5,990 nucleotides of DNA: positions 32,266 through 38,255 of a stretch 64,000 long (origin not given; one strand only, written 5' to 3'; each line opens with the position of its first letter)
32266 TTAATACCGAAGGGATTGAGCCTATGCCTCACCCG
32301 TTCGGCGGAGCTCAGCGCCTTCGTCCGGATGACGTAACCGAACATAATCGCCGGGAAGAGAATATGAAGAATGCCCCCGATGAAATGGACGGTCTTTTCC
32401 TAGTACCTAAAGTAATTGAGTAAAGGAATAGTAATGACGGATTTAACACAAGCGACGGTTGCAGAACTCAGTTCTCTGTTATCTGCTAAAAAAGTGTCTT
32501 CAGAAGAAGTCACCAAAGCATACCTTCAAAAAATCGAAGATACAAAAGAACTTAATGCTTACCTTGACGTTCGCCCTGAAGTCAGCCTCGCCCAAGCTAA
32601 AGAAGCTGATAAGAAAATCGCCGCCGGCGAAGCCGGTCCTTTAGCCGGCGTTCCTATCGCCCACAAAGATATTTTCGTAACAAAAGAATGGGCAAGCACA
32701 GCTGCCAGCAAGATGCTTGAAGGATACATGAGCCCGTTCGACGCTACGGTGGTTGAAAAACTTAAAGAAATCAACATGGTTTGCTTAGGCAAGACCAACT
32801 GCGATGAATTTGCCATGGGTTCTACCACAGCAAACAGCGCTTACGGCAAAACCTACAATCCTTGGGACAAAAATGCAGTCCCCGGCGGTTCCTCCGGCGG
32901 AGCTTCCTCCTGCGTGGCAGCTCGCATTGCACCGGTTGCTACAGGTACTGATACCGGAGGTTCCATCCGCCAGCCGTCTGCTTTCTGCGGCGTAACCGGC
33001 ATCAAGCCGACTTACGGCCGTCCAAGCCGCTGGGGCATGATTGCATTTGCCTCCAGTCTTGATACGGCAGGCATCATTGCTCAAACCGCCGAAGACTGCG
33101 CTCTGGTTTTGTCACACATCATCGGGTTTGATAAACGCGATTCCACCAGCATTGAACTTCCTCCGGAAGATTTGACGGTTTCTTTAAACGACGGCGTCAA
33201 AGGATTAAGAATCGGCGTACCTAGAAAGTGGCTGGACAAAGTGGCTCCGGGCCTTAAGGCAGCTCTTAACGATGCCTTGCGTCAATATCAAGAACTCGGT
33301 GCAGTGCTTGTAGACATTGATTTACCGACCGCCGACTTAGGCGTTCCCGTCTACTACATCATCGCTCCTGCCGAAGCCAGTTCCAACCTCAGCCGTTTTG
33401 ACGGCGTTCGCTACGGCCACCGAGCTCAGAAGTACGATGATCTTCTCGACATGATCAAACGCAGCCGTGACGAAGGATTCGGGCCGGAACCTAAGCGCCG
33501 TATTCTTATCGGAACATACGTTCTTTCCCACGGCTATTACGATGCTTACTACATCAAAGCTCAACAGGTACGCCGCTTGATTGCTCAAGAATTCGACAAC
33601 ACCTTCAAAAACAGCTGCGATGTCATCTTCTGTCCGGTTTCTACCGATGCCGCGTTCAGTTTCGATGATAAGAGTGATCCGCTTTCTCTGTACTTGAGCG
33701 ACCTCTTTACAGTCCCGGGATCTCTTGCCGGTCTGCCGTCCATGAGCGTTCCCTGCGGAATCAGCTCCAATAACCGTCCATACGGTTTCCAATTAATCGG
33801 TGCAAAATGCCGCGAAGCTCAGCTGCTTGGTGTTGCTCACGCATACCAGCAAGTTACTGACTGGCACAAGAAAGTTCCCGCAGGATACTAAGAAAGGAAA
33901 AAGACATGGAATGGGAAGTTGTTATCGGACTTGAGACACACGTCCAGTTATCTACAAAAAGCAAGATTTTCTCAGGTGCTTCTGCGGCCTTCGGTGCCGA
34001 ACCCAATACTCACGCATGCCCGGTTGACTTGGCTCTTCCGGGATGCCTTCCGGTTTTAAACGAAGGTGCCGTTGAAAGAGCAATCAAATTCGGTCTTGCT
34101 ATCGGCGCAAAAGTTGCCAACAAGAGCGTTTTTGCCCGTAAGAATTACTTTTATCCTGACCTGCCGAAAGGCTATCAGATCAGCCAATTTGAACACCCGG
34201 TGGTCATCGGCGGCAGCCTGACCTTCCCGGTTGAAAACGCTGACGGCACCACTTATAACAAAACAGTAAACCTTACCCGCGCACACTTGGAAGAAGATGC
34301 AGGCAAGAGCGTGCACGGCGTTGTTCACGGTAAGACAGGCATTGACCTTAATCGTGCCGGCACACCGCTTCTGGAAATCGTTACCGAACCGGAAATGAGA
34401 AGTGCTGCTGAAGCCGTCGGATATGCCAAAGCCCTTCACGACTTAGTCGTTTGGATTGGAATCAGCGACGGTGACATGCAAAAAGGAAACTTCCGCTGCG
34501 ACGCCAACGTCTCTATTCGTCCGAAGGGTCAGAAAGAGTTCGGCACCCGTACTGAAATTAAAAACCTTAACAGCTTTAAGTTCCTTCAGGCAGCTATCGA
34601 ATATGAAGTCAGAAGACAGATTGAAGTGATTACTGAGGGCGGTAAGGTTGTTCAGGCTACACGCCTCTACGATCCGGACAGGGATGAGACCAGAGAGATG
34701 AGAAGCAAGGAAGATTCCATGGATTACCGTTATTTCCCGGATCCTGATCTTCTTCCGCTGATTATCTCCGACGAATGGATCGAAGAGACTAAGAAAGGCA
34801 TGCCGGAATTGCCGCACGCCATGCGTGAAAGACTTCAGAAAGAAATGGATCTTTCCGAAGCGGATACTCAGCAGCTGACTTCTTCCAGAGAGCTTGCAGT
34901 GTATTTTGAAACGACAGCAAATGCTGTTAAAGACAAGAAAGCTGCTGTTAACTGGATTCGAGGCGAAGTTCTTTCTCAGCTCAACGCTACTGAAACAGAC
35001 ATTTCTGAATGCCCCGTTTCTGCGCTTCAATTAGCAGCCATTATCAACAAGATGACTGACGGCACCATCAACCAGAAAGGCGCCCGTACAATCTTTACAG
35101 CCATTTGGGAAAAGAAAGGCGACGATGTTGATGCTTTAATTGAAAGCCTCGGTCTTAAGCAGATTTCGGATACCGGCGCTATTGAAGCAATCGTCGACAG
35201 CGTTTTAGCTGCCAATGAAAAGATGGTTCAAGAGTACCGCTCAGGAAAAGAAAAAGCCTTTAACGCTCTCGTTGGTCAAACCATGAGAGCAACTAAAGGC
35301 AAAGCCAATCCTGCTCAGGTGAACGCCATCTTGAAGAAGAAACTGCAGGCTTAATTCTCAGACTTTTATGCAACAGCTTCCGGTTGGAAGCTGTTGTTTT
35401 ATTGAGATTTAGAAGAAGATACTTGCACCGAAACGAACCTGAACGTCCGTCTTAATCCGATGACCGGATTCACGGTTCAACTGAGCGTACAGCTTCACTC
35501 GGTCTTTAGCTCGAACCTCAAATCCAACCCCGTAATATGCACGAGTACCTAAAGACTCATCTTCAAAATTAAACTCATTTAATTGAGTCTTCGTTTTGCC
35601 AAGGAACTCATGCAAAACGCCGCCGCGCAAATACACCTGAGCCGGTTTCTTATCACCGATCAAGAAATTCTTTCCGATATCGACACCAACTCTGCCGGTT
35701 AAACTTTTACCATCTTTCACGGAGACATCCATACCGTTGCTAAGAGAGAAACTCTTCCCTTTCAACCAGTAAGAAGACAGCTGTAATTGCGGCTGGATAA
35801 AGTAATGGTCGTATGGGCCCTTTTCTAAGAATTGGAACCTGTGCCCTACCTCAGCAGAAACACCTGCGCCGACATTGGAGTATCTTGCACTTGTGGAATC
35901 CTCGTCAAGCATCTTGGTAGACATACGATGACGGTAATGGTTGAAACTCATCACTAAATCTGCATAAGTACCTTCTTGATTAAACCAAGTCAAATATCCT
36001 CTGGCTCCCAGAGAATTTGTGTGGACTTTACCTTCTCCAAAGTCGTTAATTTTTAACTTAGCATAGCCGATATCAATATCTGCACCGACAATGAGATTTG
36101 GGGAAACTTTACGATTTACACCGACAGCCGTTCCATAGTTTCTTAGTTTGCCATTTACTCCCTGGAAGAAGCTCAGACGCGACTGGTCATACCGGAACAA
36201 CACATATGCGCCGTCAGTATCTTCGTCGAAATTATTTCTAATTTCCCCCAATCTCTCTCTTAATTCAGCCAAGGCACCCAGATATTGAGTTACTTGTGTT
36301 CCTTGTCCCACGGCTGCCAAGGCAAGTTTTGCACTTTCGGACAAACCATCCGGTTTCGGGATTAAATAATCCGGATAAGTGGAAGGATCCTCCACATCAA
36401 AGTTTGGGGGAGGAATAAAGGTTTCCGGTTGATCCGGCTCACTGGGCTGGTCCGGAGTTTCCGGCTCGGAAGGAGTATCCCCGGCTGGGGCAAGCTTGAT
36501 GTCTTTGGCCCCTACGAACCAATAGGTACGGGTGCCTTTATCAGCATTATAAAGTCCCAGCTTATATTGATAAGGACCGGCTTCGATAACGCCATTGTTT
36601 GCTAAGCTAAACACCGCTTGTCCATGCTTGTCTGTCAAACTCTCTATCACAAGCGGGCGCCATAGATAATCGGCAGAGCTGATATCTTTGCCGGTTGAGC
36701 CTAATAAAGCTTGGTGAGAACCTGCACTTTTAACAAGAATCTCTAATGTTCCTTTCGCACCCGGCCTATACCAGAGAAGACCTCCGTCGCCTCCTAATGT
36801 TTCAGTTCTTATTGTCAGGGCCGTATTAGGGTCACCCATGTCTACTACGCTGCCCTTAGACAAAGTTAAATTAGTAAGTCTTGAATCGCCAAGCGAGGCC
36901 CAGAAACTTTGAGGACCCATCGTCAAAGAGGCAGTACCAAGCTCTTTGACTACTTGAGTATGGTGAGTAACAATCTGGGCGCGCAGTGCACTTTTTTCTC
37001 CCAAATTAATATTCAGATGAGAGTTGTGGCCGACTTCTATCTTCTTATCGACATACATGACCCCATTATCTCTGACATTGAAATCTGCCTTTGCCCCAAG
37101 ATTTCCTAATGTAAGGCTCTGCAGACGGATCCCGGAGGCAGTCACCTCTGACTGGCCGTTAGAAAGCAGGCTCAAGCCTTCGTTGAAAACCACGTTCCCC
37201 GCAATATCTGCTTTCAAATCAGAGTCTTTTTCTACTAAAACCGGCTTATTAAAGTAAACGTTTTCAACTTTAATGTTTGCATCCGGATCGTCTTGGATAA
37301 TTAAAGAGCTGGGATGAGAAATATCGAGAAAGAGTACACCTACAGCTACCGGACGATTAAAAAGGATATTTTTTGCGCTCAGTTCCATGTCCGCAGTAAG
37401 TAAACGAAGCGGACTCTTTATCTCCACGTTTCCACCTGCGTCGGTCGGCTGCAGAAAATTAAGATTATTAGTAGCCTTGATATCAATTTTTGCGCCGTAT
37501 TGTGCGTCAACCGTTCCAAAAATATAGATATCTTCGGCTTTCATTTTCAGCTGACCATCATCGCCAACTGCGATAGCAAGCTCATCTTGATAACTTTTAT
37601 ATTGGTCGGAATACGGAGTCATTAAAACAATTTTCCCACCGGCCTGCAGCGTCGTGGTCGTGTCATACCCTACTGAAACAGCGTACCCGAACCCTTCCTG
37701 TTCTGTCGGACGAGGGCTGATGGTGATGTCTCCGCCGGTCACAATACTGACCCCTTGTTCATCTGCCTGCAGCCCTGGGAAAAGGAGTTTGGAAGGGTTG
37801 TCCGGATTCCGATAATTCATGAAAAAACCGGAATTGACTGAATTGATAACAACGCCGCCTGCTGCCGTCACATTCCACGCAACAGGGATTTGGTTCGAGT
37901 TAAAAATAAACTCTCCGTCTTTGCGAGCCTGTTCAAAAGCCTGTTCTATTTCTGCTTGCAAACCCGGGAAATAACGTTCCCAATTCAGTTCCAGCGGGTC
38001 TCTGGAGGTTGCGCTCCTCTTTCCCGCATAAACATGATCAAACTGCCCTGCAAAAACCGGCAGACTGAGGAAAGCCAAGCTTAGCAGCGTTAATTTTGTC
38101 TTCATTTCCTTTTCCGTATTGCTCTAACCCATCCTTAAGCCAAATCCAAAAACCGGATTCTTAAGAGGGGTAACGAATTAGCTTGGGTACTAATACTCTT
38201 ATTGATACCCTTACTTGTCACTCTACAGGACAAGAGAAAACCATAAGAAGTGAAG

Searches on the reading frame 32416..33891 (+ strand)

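Call 21: search_protein_families(library=ncbifam, proteins=[window:32416-33891:+], max_evalue=1e-10)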
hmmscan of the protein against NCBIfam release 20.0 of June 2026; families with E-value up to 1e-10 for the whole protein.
window:32416-33891:+ (491 aa): 26 families (the best 25 are shown)
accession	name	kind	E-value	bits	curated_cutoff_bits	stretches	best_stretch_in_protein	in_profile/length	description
TIGR00132.1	gatA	equivalog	1.5e-167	558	481.1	1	20-482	3-465/466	Asp-tRNA(Asn)/Glu-tRNA(Gln) amidotransferase subunit GatA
NF005688.0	PRK07488.1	equivalog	5.8e-85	286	532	1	7-480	5-465/474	indoleacetamide hydrolase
NF004815.0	PRK06169.1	equivalog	2.4e-80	270.4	506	2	7-307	4-307/471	amidase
NF006631.0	PRK09201.1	equivalog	7e-79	265.7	461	1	9-479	3-453/466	AtzE family amidohydrolase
TIGR02715.1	amido_AtzE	subfamily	4.5e-75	253.3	425.75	1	15-479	2-446/452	AtzE family amidohydrolase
NF005517.0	PRK07139.1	equivalog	5.5e-75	252.8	546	1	73-472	34-424/439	amidase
NF005686.0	PRK07486.1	subfamily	8.4e-75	252.3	465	2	6-300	7-307/486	amidase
NF005565.0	PRK07235.1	subfamily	7.8e-72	242.5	545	1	9-485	21-505/506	amidase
NF006006.0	PRK08137.1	equivalog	1.4e-67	228.7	534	1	9-485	30-515/529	amidase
NF005687.0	PRK07487.1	subfamily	1.6e-67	228.3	428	1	7-310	2-306/468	amidase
NF005450.0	PRK07042.1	equivalog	3.1e-61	207.2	458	1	7-488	1-459/464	amidase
NF004816.0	PRK06170.1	equivalog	4.3e-61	207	503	1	8-479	7-480/493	amidase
NF004717.0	PRK06061.1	equivalog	8.5e-61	206.1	498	1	11-295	15-302/483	amidase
NF004766.0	PRK06102.1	equivalog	6.7e-59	200.2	559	1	10-301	5-288/455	amidase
NF006043.0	PRK08186.1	subfamily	1.9e-58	198.4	487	1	10-304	4-294/600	allophanate hydrolase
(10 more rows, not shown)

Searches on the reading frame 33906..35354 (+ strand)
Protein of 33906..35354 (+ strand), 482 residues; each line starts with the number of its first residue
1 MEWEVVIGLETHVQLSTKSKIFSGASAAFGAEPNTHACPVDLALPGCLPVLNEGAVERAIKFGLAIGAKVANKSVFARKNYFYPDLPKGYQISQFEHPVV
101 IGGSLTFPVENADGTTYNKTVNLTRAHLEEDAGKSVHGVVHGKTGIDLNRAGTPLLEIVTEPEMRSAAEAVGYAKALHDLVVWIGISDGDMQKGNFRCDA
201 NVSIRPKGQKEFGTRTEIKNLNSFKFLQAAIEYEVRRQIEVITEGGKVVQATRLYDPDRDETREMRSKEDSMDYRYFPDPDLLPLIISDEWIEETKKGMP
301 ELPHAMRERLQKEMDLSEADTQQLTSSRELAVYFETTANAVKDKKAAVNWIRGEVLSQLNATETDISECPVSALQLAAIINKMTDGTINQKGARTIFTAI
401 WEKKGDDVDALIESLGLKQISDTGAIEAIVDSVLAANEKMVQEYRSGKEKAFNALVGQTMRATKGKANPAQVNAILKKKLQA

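Call 21: search_protein_families(library=ncbifam, proteins=[window:33906-35354:+], max_evalue=1e-10)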
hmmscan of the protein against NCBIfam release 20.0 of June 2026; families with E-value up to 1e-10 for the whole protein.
window:33906-35354:+ (482 aa): 9 families
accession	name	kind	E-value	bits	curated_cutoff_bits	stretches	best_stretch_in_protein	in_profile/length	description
NF004014.0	PRK05477.1-4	equivalog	1.3e-233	775.9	414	1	1-481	1-475/475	Asp-tRNA(Asn)/Glu-tRNA(Gln) amidotransferase subunit GatB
NF004015.0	PRK05477.1-5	equivalog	4e-188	626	628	1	2-481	14-487/488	Asp-tRNA(Asn)/Glu-tRNA(Gln) amidotransferase subunit GatB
NF004012.0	PRK05477.1-2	equivalog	4.6e-188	625.8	338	1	1-481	2-479/481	Asp-tRNA(Asn)/Glu-tRNA(Gln) amidotransferase subunit GatB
TIGR00133.1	gatB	equivalog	5.5e-172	572.6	314.8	1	1-480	2-480/481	Asp-tRNA(Asn)/Glu-tRNA(Gln) amidotransferase subunit GatB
NF004011.1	PRK05477.1-1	equivalog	1.8e-158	528.2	680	1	1-481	1-474/475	Asp-tRNA(Asn)/Glu-tRNA(Gln) amidotransferase subunit GatB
NF004013.0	PRK05477.1-3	equivalog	1.6e-153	511.8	653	1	2-481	16-500/501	Asp-tRNA(Asn)/Glu-tRNA(Gln) amidotransferase subunit GatB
NF003107.0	PRK04028.1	equivalog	3.7e-44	151.2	456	2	248-481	403-625/630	Glu-tRNA(Gln) amidotransferase subunit GatE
TIGR00134.1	gatE_arch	equivalog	5.6e-35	120.7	319.55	2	274-481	420-619/622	Glu-tRNA(Gln) amidotransferase subunit GatE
NF011291.0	PRK14703.1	equivalog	4.2e-31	108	681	1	304-481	597-768/769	glutamine--tRNA ligase/YqeY domain fusion protein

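Call 22: find_related_loci(query=window:33906-35354:+, collection=genome_contigs, flank=2000)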
Query window:33906-35354:+ (482 aa) in genome_contigs; peptide patterns used: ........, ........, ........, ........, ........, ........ (x = any residue, [..] = any of these).
599 stretches matched a pattern (row limit reached: there are more); 579 encode a relative of the query (tblastn E <= 1e-3); the best 80 are kept; 80 distinct loci.
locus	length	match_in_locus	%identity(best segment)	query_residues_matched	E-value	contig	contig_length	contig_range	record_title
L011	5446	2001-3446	99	1-482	0e+0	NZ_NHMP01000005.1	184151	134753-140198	Turicimonas muris strain YL45 NODE_5_length_184151_cov_161.611_ID_851, whole genome shotgun sequence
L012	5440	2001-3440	82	1-480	0e+0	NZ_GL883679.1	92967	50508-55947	Parasutterella excrementihominis YIT 11859 Scfld5, whole genome shotgun sequence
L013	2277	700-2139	81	1-480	0e+0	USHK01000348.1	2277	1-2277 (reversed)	uncultured Sutterella sp. isolate UMGS1718 genome assembly, contig: NODE_9771_length_2277_cov_4.209271, whole genome sho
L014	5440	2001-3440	81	1-480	0e+0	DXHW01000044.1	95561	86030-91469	MAG TPA_asm: Candidatus Parasutterella gallistercoris isolate 21611 CHK30__C477738_L95561_SAMEA104467198, whole genome s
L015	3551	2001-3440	81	1-480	0e+0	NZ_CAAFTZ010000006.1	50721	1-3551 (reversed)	MAG: uncultured Parasutterella sp. isolate HGM19321, whole genome shotgun sequence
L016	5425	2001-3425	80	1-475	0e+0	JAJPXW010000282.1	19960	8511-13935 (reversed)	MAG: Burkholderiales bacterium isolate AH.14_12 NODE_369_length_19960_cov_4.912484, whole genome shotgun sequence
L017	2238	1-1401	75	14-480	0e+0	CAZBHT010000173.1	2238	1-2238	MAG TPA_asm: uncultured Burkholderiaceae bacterium isolate SRP315200_co1_936 genome assembly, contig: NODE_131487_length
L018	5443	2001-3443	69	1-480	0e+0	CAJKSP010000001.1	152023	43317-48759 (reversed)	MAG TPA_asm: uncultured Sutterella sp. isolate ERR1430431-bin.4 genome assembly, contig: NODE_69_length_152023_cov_11.41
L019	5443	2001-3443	70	1-480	0e+0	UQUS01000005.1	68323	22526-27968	uncultured Sutterella sp. isolate UMGS662 genome assembly, contig: NODE_228_length_68323_cov_6.904639, whole genome shot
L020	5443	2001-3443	71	1-480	0e+0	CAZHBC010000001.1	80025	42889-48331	MAG TPA_asm: uncultured Sutterella sp. isolate binchicken_co323_312 genome assembly, contig: NODE_163_length_80025_cov_1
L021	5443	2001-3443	70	1-480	0e+0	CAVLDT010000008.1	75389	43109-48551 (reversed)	Duodenibacillus sp. isolate H07616-L1_cleanbin_000002 genome assembly, contig: Spades_H07616-L1_contig_135, whole genome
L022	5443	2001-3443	69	1-480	0e+0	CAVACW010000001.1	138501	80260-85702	uncultured Oscillospiraceae bacterium isolate H07606-L1_cleanbin_000002 genome assembly, contig: Spades_H07606-L1_contig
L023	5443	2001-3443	69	1-480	0e+0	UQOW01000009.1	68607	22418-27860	uncultured Sutterella sp. isolate UMGS500 genome assembly, contig: NODE_325_length_68607_cov_9.601310, whole genome shot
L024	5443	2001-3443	68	1-480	0e+0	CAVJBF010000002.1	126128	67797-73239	Acutalibacteraceae bacterium isolate G02654-L1_cleanbin_000003 genome assembly, contig: Spades_G02654-L1_contig_67, whol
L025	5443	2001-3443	70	1-480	0e+0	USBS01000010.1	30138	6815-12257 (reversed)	uncultured Sutterella sp. isolate UMGS1562 genome assembly, contig: NODE_936_length_30138_cov_3.974171, whole genome sho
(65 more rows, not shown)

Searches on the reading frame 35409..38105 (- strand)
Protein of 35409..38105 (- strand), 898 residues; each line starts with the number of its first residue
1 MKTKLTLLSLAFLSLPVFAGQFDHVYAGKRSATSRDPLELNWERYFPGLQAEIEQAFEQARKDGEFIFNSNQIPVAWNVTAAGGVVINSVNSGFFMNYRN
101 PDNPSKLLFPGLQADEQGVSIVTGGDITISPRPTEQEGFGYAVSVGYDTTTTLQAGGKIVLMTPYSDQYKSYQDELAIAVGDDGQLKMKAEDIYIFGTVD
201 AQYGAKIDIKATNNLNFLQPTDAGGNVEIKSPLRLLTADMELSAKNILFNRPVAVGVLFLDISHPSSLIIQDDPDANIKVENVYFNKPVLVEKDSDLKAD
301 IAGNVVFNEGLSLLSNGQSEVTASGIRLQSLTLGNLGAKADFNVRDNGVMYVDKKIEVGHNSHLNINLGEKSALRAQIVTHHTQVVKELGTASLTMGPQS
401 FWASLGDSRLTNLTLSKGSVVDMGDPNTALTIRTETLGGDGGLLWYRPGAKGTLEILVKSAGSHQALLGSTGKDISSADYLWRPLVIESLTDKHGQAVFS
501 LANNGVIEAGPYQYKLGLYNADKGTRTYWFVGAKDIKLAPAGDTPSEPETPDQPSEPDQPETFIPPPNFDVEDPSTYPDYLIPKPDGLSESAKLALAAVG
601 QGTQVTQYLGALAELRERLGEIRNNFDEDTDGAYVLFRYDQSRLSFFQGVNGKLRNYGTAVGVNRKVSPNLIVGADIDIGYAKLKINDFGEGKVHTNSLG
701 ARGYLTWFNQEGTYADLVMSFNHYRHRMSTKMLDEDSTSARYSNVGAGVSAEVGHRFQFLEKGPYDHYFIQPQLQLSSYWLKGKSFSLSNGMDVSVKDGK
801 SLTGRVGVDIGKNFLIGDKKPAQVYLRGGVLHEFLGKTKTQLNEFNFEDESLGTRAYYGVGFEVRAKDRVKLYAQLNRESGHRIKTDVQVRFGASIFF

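Call 21: search_protein_families(library=ncbifam, proteins=[window:35409-38105:-], max_evalue=1e-10)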
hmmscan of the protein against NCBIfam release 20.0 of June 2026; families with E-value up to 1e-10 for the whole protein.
window:35409-38105:- (898 aa): 2 families
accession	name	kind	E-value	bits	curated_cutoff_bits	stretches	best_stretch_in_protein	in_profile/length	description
TIGR01414.1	autotrans_barl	domain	8.6e-47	160.1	16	1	494-896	71-430/432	autotransporter outer membrane beta-barrel domain-containing protein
NF040482.1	auto_BafA_Cterm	equivalog_domain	9.7e-29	100.3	700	1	681-893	430-638/643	BafA family autotransporter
